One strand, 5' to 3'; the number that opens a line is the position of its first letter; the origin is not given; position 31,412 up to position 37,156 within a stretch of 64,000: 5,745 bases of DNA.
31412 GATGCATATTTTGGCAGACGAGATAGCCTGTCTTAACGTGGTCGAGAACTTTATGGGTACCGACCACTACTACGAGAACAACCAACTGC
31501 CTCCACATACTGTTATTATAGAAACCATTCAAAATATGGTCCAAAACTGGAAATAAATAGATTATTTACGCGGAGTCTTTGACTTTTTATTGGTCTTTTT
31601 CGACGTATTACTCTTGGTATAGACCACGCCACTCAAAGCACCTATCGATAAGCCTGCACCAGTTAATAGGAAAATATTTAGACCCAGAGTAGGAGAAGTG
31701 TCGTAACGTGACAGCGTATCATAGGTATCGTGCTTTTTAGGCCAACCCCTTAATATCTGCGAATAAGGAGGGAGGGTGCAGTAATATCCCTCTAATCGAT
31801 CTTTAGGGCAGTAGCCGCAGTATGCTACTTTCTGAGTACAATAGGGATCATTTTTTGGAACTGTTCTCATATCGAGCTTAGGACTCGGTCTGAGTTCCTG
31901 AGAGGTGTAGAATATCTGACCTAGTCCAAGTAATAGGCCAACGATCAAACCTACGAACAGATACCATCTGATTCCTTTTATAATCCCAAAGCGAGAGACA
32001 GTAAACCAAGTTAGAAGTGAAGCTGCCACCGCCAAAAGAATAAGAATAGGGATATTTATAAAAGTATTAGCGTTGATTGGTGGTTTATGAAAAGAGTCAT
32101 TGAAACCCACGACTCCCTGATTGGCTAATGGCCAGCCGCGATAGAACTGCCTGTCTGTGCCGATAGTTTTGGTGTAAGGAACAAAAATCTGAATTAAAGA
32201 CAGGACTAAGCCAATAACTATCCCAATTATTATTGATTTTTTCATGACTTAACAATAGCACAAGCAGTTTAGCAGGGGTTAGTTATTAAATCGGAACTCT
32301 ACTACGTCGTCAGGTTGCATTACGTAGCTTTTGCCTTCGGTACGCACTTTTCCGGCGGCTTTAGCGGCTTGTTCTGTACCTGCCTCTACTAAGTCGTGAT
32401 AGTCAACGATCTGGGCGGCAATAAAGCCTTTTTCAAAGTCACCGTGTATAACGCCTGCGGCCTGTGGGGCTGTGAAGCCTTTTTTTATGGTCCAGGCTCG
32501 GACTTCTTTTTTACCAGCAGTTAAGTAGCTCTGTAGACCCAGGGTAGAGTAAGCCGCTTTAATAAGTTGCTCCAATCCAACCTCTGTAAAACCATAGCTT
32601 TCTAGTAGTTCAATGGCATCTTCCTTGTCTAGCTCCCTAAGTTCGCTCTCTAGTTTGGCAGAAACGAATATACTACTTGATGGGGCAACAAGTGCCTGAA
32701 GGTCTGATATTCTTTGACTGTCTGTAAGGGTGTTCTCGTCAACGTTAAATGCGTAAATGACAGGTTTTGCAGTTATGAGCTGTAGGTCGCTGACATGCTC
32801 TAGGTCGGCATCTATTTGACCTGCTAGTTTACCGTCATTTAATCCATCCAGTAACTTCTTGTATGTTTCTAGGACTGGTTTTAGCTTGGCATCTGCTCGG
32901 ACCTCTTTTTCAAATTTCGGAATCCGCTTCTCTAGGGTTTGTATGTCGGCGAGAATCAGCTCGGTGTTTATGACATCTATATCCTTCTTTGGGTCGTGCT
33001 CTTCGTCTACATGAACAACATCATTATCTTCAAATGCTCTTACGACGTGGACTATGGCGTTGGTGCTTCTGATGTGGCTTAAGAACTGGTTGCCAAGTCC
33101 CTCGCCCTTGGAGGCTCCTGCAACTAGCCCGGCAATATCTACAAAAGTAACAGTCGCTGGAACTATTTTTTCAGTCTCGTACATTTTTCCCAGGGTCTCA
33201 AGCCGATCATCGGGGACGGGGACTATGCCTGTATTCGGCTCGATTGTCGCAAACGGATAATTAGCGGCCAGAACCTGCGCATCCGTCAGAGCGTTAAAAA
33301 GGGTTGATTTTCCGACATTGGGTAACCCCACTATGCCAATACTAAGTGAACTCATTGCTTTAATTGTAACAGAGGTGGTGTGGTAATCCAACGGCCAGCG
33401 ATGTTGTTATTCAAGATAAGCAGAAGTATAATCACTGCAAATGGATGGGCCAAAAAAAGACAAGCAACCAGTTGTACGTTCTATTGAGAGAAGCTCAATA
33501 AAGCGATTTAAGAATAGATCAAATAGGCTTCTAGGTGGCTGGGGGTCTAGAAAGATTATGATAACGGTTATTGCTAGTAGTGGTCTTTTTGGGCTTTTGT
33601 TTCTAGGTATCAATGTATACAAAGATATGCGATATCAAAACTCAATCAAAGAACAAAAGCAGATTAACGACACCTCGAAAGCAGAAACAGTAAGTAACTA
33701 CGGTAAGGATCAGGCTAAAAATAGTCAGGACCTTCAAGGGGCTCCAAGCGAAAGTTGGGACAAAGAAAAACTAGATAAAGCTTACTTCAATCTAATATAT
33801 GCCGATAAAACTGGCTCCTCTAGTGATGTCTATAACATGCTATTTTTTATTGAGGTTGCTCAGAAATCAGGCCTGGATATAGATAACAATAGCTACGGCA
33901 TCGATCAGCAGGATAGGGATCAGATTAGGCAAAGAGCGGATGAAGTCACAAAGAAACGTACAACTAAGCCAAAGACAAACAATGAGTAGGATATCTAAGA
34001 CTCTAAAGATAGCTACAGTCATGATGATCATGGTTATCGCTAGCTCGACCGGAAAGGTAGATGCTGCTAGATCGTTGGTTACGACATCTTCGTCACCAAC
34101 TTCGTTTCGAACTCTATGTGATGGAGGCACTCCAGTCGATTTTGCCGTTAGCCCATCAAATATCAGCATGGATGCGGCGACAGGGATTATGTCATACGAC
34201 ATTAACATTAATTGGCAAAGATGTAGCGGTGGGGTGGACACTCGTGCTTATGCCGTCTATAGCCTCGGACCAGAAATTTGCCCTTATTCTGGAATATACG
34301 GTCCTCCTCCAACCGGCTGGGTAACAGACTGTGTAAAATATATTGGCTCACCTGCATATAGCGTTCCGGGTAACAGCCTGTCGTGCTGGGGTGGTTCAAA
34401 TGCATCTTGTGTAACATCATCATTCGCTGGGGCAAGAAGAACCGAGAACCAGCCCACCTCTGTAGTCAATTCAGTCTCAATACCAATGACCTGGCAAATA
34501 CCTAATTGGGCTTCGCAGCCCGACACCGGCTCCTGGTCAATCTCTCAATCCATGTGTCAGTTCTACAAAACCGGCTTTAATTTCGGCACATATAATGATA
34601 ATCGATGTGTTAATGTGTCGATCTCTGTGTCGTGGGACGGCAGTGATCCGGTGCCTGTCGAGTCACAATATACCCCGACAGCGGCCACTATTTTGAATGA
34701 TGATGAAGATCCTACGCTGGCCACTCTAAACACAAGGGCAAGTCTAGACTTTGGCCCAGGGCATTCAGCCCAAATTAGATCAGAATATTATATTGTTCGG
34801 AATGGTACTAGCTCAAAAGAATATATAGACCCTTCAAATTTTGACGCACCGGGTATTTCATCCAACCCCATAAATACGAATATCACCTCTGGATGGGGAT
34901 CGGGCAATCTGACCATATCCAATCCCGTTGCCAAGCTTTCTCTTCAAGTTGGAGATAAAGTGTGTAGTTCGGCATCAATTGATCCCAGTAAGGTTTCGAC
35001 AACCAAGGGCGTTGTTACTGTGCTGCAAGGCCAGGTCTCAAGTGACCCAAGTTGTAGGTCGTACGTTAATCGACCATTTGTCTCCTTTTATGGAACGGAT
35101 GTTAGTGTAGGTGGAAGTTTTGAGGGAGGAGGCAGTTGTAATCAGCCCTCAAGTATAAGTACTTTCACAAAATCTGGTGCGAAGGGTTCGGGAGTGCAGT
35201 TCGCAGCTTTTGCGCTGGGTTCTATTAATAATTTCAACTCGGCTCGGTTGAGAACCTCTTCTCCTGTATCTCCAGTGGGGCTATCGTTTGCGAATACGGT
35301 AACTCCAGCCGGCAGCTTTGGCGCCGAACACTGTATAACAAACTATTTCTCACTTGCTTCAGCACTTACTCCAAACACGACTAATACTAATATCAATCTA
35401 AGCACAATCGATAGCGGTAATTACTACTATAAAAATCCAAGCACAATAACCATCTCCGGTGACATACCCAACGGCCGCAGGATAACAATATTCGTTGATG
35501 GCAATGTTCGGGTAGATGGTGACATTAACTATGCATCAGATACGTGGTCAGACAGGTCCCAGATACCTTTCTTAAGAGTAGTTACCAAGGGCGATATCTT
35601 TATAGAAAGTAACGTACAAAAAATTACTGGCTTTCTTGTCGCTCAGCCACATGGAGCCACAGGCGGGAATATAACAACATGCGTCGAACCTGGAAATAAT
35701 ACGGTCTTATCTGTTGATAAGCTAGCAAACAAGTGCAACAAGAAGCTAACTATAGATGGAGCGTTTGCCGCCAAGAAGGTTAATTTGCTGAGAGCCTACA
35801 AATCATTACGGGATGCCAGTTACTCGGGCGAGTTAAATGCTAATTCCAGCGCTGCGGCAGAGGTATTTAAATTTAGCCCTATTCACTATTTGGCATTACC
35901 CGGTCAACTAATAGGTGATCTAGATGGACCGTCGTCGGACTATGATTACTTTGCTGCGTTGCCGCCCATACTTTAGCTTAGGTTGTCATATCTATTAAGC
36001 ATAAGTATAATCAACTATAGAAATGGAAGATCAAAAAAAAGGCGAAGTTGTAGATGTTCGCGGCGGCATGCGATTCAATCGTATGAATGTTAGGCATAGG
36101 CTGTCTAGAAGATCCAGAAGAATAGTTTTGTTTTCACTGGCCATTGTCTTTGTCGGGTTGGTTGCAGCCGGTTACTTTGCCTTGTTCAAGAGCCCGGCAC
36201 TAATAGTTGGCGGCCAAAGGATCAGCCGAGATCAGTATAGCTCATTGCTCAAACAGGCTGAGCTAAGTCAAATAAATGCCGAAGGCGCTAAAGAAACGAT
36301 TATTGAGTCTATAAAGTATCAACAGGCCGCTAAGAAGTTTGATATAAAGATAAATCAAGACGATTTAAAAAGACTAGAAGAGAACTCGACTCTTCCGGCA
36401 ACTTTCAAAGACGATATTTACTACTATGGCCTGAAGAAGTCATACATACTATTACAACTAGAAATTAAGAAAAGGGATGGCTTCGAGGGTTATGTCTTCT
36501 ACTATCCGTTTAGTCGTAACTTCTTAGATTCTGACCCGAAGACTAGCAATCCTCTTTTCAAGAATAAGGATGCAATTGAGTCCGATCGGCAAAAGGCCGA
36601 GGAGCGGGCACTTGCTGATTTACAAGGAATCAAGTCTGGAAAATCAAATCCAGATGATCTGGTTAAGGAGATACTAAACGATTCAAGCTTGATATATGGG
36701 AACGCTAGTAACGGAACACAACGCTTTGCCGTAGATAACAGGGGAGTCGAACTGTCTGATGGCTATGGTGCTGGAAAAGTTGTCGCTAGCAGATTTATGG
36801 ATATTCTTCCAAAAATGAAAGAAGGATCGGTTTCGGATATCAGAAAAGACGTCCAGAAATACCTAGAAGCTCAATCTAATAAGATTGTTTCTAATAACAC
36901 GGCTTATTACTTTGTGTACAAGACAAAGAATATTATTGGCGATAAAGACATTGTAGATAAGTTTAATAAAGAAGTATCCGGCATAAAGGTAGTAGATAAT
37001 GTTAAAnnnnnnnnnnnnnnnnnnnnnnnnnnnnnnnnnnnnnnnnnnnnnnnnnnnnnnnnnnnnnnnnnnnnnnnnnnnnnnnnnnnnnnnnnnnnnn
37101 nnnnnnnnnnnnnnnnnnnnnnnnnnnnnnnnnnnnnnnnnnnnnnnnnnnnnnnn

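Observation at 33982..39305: Two paralogous large secreted Cys/Ser/Thr/Asn-rich proteins plus a membrane-anchored chaperone-like gene directly upstream of the pilus operon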

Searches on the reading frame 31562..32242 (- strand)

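Call 4: search_protein_families(library=pfam, proteins=[window:31562-32242:-], max_evalue=1)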
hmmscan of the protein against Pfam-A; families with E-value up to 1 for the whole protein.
window:31562-32242:- (226 aa): 5 families
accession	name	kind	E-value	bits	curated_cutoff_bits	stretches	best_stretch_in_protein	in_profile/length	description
PF12811.12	BaxI_1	-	0.021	14.9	26.2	1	66-113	32-74/233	Bax inhibitor 1 like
PF11021.13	DUF2613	-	0.19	12.3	22.1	0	3-16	9-22/55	Protein of unknown function (DUF2613)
PF13567.11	DUF4131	-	0.2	11.8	31.6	1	62-121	3-57/165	Domain of unknown function (DUF4131)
PF06305.16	LapA_dom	-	0.62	10.5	28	0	95-118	27-50/64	Lipopolysaccharide assembly protein A domain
PF05251.17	Ost5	-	0.69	10.7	27.4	1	53-112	4-65/73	Oligosaccharyltransferase subunit 5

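Call 7: search_protein_families(library=ncbifam, proteins=[window:31562-32242:-], max_evalue=1)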
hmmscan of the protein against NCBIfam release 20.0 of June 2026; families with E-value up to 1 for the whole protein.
window:31562-32242:- (226 aa): 4 families
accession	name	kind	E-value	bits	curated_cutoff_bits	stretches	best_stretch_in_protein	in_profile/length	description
NF007252.0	PRK09699.1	equivalog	0.028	13.7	396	1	6-86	119-198/326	D-allose ABC transporter permease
NF001954.0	PRK00733.2-2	equivalog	0.089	11.3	894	1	84-124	353-392/723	sodium-translocating pyrophosphatase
TIGR02893.2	spore_yabQ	equivalog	0.17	12.2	32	0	3-25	11-33/88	spore cortex biosynthesis protein YabQ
NF001961.0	PRK00733.3-6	equivalog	0.18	10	926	1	71-115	303-347/671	sodium-translocating pyrophosphatase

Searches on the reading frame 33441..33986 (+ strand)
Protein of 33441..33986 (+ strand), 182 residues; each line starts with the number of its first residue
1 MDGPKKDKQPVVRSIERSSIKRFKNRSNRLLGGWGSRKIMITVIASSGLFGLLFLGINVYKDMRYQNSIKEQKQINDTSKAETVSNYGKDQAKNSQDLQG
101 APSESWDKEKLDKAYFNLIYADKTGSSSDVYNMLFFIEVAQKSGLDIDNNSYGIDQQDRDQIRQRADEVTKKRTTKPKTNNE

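Call 4: search_protein_families(library=pfam, proteins=[window:33441-33986:+], max_evalue=1)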
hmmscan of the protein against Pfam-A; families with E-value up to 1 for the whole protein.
window:33441-33986:+ (182 aa): 0 families

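Call 7: search_protein_families(library=ncbifam, proteins=[window:33441-33986:+], max_evalue=1)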
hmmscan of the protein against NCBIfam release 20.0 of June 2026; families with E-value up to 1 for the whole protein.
window:33441-33986:+ (182 aa): 1 family
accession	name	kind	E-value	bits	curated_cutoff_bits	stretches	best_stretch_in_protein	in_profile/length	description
NF038235.1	retron_Ec48_2TM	equivalog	0.073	12.6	65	1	49-131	64-140/219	retron Ec48 family effector membrane protein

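Call 101: search_protein_families(library=pfam, proteins=[window:33441-33986:+], max_evalue=0.1)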
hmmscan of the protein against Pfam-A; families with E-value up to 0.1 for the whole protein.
window:33441-33986:+ (182 aa): 0 families

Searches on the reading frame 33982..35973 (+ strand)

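Call 4: search_protein_families(library=pfam, proteins=[window:33982-35973:+], max_evalue=1)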
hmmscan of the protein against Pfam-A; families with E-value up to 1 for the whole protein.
window:33982-35973:+ (664 aa): 1 family
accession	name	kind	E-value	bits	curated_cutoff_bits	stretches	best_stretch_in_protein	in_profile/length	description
PF23981.1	DUF7305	-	0.00076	19.9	27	1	452-600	53-168/185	Domain of unknown function (DUF7305)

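Call 7: search_protein_families(library=ncbifam, proteins=[window:33982-35973:+], max_evalue=1)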
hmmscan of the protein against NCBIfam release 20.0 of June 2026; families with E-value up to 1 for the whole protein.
window:33982-35973:+ (664 aa): 0 families

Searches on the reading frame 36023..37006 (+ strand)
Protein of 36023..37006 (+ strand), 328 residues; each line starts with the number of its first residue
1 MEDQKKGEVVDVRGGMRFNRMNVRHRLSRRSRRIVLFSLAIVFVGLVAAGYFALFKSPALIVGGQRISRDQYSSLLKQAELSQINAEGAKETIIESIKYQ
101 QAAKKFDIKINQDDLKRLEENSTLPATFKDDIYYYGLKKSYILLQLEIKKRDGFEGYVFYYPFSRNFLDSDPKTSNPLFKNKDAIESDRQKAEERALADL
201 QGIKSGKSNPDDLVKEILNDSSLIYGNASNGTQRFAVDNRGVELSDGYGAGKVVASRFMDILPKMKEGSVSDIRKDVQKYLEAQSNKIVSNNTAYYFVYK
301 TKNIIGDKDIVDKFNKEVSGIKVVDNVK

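Call 4: search_protein_families(library=pfam, proteins=[window:36023-37006:+], max_evalue=1)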
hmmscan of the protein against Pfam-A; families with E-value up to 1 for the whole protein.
window:36023-37006:+ (328 aa): 1 family
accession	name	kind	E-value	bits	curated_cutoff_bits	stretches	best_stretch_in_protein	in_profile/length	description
PF13624.11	SurA_N_3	-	0.0068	16.7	27.2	1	33-102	15-86/162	SurA-like N-terminal domain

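Call 7: search_protein_families(library=ncbifam, proteins=[window:36023-37006:+], max_evalue=1)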
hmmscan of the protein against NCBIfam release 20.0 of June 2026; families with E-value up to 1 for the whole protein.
window:36023-37006:+ (328 aa): 1 family
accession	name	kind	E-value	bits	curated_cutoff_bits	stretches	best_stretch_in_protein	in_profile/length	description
NF007216.0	PRK09638.1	equivalog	0.11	12.2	194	1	67-149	76-155/180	RNA polymerase sigma factor SigY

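Call 73: find_homologous_proteins(query=window:36023-37006:+)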
Query window:36023-37006:+ (328 aa): 6 proteins with E <= 0.001 among 4265 candidates.
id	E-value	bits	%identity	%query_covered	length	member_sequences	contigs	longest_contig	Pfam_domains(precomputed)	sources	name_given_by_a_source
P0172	6.3e-207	704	100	100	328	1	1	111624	-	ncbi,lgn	-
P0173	1.1e-100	355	53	100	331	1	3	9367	-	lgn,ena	-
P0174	1.0e-91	325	54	84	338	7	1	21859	-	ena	-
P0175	5.0e-89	317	48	100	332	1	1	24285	-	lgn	-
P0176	1.0e-88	316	54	90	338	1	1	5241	-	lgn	-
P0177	4.6e-55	205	40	98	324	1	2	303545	-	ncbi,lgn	-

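Call 101: search_protein_families(library=pfam, proteins=[window:36023-37006:+, P0173, P0177], max_evalue=0.1)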
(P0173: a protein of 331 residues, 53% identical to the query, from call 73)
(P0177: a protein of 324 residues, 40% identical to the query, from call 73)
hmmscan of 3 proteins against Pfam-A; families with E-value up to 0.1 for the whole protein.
window:36023-37006:+ (328 aa): 1 family
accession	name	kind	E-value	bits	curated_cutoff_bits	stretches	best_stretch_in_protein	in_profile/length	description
PF13624.11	SurA_N_3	-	0.0068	16.7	27.2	1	33-102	15-86/162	SurA-like N-terminal domain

P0173 (331 aa): 1 family
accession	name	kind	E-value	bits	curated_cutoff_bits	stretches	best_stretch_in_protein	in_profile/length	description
PF13623.11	SurA_N_2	-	0.024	14.9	28.5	0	74-138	56-134/145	SurA-like N-terminal domain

P0177 (324 aa): 0 families
